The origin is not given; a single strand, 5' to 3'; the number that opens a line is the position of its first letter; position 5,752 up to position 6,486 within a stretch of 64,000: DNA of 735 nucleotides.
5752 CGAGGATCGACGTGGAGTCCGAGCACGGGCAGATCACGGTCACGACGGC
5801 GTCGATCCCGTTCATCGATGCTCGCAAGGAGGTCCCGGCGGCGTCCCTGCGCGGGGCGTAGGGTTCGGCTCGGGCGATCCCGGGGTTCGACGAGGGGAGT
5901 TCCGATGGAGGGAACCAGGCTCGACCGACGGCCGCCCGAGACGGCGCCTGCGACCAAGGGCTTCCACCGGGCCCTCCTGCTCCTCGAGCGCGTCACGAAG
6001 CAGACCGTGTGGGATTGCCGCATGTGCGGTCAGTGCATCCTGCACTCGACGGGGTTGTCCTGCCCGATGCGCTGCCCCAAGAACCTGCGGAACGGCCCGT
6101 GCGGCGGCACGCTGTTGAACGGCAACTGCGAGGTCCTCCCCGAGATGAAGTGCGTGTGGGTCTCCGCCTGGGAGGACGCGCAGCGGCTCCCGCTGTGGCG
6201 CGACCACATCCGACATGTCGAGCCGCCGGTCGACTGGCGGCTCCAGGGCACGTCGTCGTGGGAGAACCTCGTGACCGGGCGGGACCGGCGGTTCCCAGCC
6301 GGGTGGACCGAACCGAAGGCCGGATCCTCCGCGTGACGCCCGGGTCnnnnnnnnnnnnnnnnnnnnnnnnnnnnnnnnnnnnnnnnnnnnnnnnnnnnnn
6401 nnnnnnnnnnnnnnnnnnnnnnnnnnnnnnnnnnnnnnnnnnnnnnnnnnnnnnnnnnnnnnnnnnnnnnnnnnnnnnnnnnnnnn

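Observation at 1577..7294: Tandem GcvT-family paralogs plus MetV-like/MetF pair: candidate THF-dependent demethylation cassette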

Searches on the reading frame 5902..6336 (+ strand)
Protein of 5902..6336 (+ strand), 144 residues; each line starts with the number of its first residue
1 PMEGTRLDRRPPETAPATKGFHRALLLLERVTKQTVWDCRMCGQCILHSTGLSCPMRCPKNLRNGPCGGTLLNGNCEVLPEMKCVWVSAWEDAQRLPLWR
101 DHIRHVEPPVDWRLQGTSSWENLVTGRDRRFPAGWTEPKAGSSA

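Call 3: search_protein_families(library=pfam, proteins=[window:5902-6336:+], max_evalue=0.01)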
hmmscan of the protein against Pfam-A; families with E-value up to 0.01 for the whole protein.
window:5902-6336:+ (144 aa): 1 family
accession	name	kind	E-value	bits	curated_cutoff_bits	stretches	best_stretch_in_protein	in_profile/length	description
PF12225.13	DUF5981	-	8.5e-26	89.9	23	1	25-113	8-95/95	Methylene-tetrahydrofolate reductase C terminal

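Call 4: search_protein_families(library=ncbifam, proteins=[window:5902-6336:+], max_evalue=0.01)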
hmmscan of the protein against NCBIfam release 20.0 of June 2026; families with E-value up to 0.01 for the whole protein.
window:5902-6336:+ (144 aa): 0 families

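Call 19: search_solved_structures(query=window:5902-6336:+, max_evalue=1, show_alignments=2)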
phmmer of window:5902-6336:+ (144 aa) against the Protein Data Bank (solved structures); distinct sequences matched with E-value up to 1: 0.

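Call 49: find_homologous_proteins(query=window:5905-6336:+)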
Query window:5905-6336:+ (143 aa): 2830 proteins with E <= 0.001 among 2838 candidates; the best 120 are listed.
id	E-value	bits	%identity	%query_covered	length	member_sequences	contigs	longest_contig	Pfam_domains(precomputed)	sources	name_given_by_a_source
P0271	2.0e-93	328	97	100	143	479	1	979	PF12225.14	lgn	-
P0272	4.1e-85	301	87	100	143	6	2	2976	PF12225.14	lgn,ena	-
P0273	7.6e-80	284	83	99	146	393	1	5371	PF12225.14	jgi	-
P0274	1.1e-78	280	82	99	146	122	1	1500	PF12225.14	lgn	-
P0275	3.8e-70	253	78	91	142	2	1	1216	PF12225.14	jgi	jgi:hypothetical protein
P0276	5.6e-70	252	77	92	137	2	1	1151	PF12225.14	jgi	jgi:hypothetical protein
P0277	3.2e-69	250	77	91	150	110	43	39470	PF12225.14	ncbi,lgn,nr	ncbi:MAG TPA: methylenetetrahydrofolate reductase C-terminal domain-containing protein [Actinomyceto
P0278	7.4e-69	248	74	97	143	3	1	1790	PF12225.14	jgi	jgi:hypothetical protein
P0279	1.0e-68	248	76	92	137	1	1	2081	PF12225.14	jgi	jgi:hypothetical protein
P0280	2.0e-68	247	74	94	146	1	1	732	PF12225.14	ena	-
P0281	7.9e-68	245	71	100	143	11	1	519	PF12225.14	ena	-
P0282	1.7e-67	244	76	94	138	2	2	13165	PF12225.14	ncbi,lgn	ncbi:MAG: methylenetetrahydrofolate reductase C-terminal domain-containing protein [Actinomycetota b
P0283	2.1e-67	244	75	91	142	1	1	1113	PF12225.14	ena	-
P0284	2.4e-67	244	74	94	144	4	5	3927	PF12225.14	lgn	-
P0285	4.4e-67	243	74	94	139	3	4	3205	PF12225.14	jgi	jgi:methylene-tetrahydrofolate reductase-like protein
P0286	4.6e-67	243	73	100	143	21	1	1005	PF12225.14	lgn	-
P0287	5.0e-67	243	75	94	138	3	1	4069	PF12225.14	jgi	jgi:hypothetical protein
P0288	7.0e-67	242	76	94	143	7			PF12225.14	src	-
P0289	7.1e-67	242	75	90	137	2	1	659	PF12225.14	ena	-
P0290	7.8e-67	242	74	92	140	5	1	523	PF12225.14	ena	-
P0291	8.0e-67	242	71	100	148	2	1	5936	PF12225.14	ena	-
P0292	8.8e-67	242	74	93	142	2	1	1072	PF12225.14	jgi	-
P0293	1.0e-66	242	74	90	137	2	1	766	PF12225.14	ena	-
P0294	1.2e-66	241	73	93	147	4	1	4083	PF12225.14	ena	-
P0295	1.2e-66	241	71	97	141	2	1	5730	PF12225.14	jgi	jgi:hypothetical protein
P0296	1.4e-66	241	70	99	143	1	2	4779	PF12225.14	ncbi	-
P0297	1.8e-66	241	73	93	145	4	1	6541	PF12225.14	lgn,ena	-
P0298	1.9e-66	241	72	92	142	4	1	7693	PF12225.14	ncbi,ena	-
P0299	2.2e-66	240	73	94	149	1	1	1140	PF12225.14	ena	-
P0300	2.7e-66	240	69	100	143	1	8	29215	PF12225.14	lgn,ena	-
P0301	2.7e-66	240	74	95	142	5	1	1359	PF12225.14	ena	-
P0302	3.4e-66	240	72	91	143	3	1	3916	PF12225.14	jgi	jgi:hypothetical protein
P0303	4.5e-66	239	73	90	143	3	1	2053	PF12225.14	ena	-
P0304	5.5e-66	239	71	97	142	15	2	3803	PF12225.14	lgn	-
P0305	5.6e-66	239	71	93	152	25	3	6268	PF12225.14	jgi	jgi:hypothetical protein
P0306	6.2e-66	239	74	90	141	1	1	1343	PF12225.14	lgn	-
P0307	7.5e-66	239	72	94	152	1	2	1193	PF12225.14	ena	-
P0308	7.9e-66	239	75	92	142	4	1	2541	PF12225.14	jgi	jgi:hypothetical protein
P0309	8.0e-66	239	73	94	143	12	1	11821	PF12225.14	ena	-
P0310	9.9e-66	238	73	97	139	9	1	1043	PF12225.14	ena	-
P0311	1.0e-65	238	75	90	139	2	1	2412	PF12225.14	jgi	jgi:hypothetical protein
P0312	1.1e-65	238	75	91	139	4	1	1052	PF12225.14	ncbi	-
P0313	1.2e-65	238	72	93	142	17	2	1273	PF12225.14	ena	-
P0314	1.2e-65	238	73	92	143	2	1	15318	PF12225.14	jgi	jgi:hypothetical protein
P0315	1.4e-65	238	74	92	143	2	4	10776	PF12225.14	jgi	jgi:hypothetical protein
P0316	1.4e-65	238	74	95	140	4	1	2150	PF12225.14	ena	-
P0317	1.5e-65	238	73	92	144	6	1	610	PF12225.14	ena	-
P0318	2.0e-65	237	75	90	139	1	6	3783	PF12225.14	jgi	jgi:hypothetical protein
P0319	2.2e-65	237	73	92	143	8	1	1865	PF12225.14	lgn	-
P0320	2.2e-65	237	71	93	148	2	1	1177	PF12225.14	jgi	jgi:hypothetical protein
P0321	2.3e-65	237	71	90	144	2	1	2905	PF12225.14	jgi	jgi:hypothetical protein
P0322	2.7e-65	237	74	90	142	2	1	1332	PF12225.14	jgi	jgi:hypothetical protein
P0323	3.4e-65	237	72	90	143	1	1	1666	PF12225.14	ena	-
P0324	4.1e-65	236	72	93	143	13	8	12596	PF12225.14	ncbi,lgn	ncbi:MAG: methylenetetrahydrofolate reductase C-terminal domain-containing protein [Actinomycetota b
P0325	4.9e-65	236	70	96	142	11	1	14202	PF12225.14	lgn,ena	-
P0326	5.5e-65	236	67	98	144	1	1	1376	PF12225.14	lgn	-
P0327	5.7e-65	236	74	92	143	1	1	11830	PF12225.14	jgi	-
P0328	6.8e-65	236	69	92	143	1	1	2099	PF12225.14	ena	-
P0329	6.9e-65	236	73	94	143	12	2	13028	PF12225.14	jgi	jgi:hypothetical protein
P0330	7.3e-65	236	72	90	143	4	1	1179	PF12225.14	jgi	jgi:hypothetical protein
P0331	8.6e-65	235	68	98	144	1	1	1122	PF12225.14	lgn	-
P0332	9.0e-65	235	71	94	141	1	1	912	PF12225.14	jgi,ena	-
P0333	9.5e-65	235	74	91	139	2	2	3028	PF12225.14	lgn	-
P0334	1.0e-64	235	74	92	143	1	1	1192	PF12225.14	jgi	jgi:hypothetical protein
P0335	1.3e-64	235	73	92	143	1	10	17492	PF12225.14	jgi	jgi:Methylene-tetrahydrofolate reductase C terminal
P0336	1.4e-64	235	72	97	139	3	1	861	PF12225.14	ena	-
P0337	1.5e-64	234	68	97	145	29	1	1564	PF12225.14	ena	-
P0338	1.6e-64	234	75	91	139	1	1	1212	PF12225.14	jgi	jgi:hypothetical protein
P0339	1.7e-64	234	69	94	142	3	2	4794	PF12225.14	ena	-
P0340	1.7e-64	234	72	93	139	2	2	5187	PF12225.14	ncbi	-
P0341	1.7e-64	234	74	90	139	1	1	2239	PF12225.14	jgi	jgi:hypothetical protein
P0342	2.5e-64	234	72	92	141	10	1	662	PF12225.14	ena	-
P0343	2.6e-64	234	70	94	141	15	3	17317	PF12225.14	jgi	jgi:hypothetical protein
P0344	2.7e-64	234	73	91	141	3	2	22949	PF12225.14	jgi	jgi:hypothetical protein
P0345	3.4e-64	233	73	91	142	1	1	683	PF12225.14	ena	-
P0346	3.8e-64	233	71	90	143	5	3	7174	PF12225.14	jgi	jgi:hypothetical protein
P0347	5.8e-64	233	72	92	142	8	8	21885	PF12225.14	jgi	jgi:hypothetical protein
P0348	7.3e-64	232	68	97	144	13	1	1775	PF12225.14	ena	-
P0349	7.3e-64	232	70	92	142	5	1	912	PF12225.14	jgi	jgi:hypothetical protein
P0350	8.6e-64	232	69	97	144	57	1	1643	PF12225.14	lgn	-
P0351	1.2e-63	232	73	76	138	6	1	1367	PF12225.14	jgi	jgi:hypothetical protein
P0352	1.2e-63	232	70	94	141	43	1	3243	PF12225.14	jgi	jgi:hypothetical protein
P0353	1.4e-63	231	73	90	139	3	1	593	PF12225.14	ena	-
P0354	1.4e-63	231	71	90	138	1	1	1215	PF12225.14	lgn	-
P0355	1.4e-63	231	70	92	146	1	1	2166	PF12225.14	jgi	-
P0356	1.7e-63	231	70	92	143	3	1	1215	PF12225.14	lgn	-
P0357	1.7e-63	231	71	97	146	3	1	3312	PF12225.14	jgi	jgi:hypothetical protein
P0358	1.9e-63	231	72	91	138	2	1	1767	PF12225.14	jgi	jgi:hypothetical protein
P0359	2.2e-63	231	71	87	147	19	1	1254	PF12225.14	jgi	jgi:hypothetical protein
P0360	2.4e-63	231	72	91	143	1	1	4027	PF12225.14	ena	-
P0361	5.5e-63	229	69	94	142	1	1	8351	PF12225.14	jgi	jgi:hypothetical protein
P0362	6.5e-63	229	68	97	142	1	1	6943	PF12225.14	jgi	jgi:hypothetical protein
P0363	6.6e-63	229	67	97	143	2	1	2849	PF12225.14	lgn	-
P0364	8.2e-63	229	78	94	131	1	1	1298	PF12225.14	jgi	jgi:hypothetical protein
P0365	1.4e-62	228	68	94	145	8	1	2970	PF12225.14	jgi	jgi:hypothetical protein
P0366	1.6e-62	228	70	90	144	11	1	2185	PF12225.14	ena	-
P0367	1.7e-62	228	66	98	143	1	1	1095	PF12225.14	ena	-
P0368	1.8e-62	228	68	93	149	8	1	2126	PF12225.14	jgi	-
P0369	2.3e-62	227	67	96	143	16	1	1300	PF12225.14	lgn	-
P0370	3.4e-62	227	69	91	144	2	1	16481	PF12225.14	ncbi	-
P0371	5.5e-62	226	69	98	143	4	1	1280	PF12225.14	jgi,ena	-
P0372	5.7e-62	226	70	92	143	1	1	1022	PF12225.14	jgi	jgi:hypothetical protein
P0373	5.7e-62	226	64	98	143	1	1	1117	PF12225.14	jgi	jgi:hypothetical protein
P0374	5.9e-62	226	70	94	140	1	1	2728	PF12225.14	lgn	-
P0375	1.0e-61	225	68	92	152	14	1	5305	PF12225.14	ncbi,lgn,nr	ncbi:hypothetical protein HRbin12_00901 [bacterium HR12]|nr:hypothetical protein HRbin12_00901 [bact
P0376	1.6e-61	225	68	94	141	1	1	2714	PF12225.14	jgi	jgi:hypothetical protein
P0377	2.1e-61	224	66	97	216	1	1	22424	PF08669.18,PF12225.14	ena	-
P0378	3.9e-61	223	67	91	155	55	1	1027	PF12225.14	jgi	-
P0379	4.2e-61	223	66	91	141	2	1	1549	PF12225.14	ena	-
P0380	5.0e-61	223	70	92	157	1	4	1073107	PF12225.14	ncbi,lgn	ncbi:MAG: methylenetetrahydrofolate reductase C-terminal domain-containing protein [Actinomycetota b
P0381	5.3e-61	223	67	94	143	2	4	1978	PF12225.14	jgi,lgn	jgi:hypothetical protein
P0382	5.4e-61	223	69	92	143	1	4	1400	PF12225.14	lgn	-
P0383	1.3e-60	222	69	92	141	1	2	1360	PF12225.14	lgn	-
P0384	2.0e-60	221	65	97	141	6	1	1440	PF12225.14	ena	-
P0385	2.1e-60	221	65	94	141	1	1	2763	PF12225.14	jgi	jgi:hypothetical protein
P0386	2.3e-60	221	68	91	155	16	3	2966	PF12225.14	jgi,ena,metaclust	metaclust:\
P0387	2.7e-60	221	69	90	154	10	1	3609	PF12225.14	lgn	-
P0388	4.1e-60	220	67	97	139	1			PF12225.14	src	-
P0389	8.8e-60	219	68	97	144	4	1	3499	PF12225.14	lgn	-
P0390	1.8e-59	218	68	92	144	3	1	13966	PF12225.14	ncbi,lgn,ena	-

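Call 50: find_encoding_contigs(protein=P0380, flank=8000, max_places=3)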
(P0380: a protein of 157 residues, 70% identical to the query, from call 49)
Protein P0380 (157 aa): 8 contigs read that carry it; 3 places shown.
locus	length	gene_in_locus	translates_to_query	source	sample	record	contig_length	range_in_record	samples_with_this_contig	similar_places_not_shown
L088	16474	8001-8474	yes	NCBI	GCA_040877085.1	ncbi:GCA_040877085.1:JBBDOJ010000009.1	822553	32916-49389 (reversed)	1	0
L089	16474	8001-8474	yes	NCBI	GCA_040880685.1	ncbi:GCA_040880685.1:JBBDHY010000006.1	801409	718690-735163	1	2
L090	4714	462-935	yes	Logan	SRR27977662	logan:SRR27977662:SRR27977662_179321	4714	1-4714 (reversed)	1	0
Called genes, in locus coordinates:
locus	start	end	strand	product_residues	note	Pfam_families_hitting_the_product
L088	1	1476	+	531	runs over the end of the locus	PF00005:ABC_tran, PF02463:SMC_N (faint), PF13304:AAA_21 (faint), PF12848:ABC_tran_Xtn, PF00005:ABC_tran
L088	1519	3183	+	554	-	PF07969:Amidohydro_3, PF01979:Amidohydro_1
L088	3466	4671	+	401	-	PF00355:Rieske, PF00848:Ring_hydroxyl_A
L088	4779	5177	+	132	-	PF23636:DUF7144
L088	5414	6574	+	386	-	PF01571:GCV_T, PF08669:GCV_T_C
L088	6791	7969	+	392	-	PF01571:GCV_T, PF08669:GCV_T_C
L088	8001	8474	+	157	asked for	PF12225:DUF5981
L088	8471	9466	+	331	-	PF02219:MTHFR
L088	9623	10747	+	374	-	PF00089:Trypsin, PF13365:Trypsin_2, PF13180:PDZ_2, PF17820:PDZ_6 (weak)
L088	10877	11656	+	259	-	PF14801:TrmI-like_N, PF01135:PCMT, PF08704:GCD14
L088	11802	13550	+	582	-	PF17758:Prot_ATP_ID_OB_N, PF16450:Prot_ATP_ID_OB_C, PF13191:AAA_16 (weak), PF00004:AAA, PF00910:RNA_helicase (weak)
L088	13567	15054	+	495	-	PF03136:Pup_ligase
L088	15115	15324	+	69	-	PF05639:Pup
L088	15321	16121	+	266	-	PF00227:Proteasome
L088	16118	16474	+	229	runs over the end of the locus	PF00227:Proteasome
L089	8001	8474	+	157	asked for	PF12225:DUF5981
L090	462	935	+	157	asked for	PF12225:DUF5981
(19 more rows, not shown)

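Call 51: find_encoding_contigs(protein=P0375, flank=8000, max_places=3)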
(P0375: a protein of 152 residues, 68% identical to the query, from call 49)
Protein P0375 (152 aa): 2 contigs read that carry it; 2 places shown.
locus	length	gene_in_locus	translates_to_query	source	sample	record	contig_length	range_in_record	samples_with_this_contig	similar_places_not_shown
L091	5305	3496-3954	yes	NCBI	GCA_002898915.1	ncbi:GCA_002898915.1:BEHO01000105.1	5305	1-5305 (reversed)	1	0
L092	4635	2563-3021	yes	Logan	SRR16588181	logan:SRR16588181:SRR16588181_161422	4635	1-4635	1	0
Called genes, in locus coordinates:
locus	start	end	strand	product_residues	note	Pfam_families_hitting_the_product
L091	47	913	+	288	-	PF00848:Ring_hydroxyl_A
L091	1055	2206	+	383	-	PF01571:GCV_T, PF08669:GCV_T_C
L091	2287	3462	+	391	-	PF01571:GCV_T, PF08669:GCV_T_C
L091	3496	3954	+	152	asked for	PF12225:DUF5981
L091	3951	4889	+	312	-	PF02219:MTHFR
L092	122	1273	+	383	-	PF01571:GCV_T, PF08669:GCV_T_C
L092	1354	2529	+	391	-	PF01571:GCV_T, PF08669:GCV_T_C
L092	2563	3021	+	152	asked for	PF12225:DUF5981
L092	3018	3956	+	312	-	PF02219:MTHFR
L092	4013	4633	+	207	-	?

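Call 53: search_protein_families(library=ncbifam, proteins=[L088:3466-4671:+, L088:4779-5177:+], max_evalue=0.00001)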
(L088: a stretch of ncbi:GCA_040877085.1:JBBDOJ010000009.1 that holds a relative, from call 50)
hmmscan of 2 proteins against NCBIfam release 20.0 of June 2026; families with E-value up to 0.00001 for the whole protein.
L088:3466-4671:+ (401 aa): 5 families
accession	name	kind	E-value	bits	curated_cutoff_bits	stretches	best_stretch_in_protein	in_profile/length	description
NF058607.1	GlBtMonoOxGbcA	equivalog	1.2e-46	159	670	2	23-224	28-227/420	glycine betaine monooxygenase oxygenase subunit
NF042946.1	3PPDioc_HcaE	equivalog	2.9e-24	85.9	830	1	30-226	18-221/450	3-phenylpropionate/cinnamic acid dioxygenase subunit alpha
TIGR03228.1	anthran_1_2_A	equivalog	7.5e-22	77.6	671.9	1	33-251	21-240/438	anthranilate 1,2-dioxygenase large subunit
NF041684.1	ant_diox_AndAc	equivalog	8.7e-21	74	750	1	27-219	22-222/418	anthranilate 1,2-dioxygenase large subunit AndAc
TIGR03229.1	benzo_1_2_benA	equivalog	1.6e-19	70.1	780.95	1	29-220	17-216/433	benzoate 1,2-dioxygenase large subunit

L088:4779-5177:+ (132 aa): 0 families

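Call 67: search_solved_structures(query=L088:3466-4671:+, max_evalue=0.00001)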
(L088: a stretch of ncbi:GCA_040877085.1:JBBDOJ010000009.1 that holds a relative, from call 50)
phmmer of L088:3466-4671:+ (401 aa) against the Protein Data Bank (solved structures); distinct sequences matched with E-value up to 0.00001: 30.
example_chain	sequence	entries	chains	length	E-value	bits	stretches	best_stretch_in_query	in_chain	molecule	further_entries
3vca_A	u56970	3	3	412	3.8e-43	151.2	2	26-230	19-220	Ring-hydroxylating dioxygenase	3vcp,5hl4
4qup_A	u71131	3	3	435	3.8e-43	151.2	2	25-230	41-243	Monoxygenase; demethylase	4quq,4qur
6y8j_A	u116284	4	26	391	4.6e-43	150.9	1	25-233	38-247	Carnitine monooxygenase oxygenase subunit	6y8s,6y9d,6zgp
6y9c_A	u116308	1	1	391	8e-42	146.8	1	25-233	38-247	Carnitine monooxygenase oxygenase subunit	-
3n0q_A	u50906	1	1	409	4.1e-37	131.3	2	30-230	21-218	Putative aromatic-ring hydroxylating dioxygenase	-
9jp5_A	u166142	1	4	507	1.4e-28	103.2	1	24-225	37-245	Phthalate 3,4-dioxygenase alpha subunit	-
2b1x_A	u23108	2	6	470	5e-23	84.9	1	24-225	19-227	naphthalene dioxygenase large subunit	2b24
5aeu_A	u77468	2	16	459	2.4e-21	79.4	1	25-216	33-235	BIPHENYL DIOXYGENASE SUBUNIT ALPHA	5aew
2xr8_A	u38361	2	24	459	2.5e-21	79.3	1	25-216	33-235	BIPHENYL DIOXYGENASE SUBUNIT ALPHA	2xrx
2yfi_A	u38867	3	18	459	2.5e-21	79.3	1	25-216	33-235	BIPHENYL DIOXYGENASE SUBUNIT ALPHA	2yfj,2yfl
2xsh_A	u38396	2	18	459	2.5e-21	79.3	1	25-216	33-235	BIPHENYL DIOXYGENASE SUBUNIT ALPHA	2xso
1uli_A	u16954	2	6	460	4.6e-21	78.5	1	30-216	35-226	biphenyl dioxygenase large subunit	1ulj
7yls_B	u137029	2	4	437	5.4e-21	78.2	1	30-220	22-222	Rieske (2Fe-2S) domain protein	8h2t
5xbp_A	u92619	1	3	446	1.2e-20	77.1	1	37-225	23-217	3NT oxygenase alpha subunit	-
8k0a_A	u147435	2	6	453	1.9e-20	76.4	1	31-225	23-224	3-phenylpropionate/cinnamic acid dioxygenase subunit alpha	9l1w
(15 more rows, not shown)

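Call 85: predict_structure(alignment_id=A2)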
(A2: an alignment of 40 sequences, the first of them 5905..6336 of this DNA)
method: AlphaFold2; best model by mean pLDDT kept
length: 143 residues; sequences in the alignment: 40
mean_pLDDT: 61.1   pTM: 0.49
mean pLDDT of the five models: 61.1, 57.1, 53.5, 53.4, 48.2
residues with pLDDT >= 90: 0; 70-90: 55; 50-70: 46; < 50: 42
segments of 3 or more residues with pLDDT < 50: 1-3, 36-66, 141-143
pLDDT, mean of each block of 10 residues (from residue 1): 49 65 72 51 36 36 48 73 74 78 69 67 75 68 42
secondary structure, 60 per line:
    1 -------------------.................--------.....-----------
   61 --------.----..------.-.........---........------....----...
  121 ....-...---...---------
elements in order: H20-36 H45-49 H84-92 H96-103 H118-124
